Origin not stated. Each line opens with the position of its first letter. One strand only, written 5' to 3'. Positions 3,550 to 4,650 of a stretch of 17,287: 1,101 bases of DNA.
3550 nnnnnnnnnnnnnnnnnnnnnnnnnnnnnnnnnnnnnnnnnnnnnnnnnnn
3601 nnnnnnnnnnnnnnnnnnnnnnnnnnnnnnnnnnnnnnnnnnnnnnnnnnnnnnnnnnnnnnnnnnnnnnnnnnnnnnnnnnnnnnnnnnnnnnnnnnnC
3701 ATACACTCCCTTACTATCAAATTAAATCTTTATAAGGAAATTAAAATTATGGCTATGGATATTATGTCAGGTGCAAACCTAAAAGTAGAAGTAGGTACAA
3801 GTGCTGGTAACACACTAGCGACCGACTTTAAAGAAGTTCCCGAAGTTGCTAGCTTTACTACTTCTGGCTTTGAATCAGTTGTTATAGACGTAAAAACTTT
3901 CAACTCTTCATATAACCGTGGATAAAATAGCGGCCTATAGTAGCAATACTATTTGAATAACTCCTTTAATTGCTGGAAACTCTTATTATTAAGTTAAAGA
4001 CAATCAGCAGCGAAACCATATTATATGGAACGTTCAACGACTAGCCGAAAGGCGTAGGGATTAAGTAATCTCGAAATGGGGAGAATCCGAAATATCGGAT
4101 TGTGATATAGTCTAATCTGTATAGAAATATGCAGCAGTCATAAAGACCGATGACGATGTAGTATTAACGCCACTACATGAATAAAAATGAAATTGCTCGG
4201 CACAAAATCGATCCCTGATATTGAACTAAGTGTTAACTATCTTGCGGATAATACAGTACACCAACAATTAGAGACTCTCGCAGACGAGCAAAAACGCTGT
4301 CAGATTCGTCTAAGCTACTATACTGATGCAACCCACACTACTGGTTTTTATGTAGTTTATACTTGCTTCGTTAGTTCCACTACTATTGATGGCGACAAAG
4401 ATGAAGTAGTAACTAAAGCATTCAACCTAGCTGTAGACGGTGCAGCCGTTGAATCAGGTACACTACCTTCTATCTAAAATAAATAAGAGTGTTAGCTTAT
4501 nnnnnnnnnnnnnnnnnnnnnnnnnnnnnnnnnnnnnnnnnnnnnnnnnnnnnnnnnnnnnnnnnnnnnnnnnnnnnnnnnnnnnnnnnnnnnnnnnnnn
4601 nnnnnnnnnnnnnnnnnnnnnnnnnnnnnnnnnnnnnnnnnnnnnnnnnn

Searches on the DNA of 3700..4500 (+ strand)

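Call 95: search_dna_similar(query=window:3700-4500:+, collection=ecoli_genomes, mode=near, max_rows=12)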
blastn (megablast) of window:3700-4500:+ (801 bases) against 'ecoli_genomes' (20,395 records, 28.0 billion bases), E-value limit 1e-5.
No match.
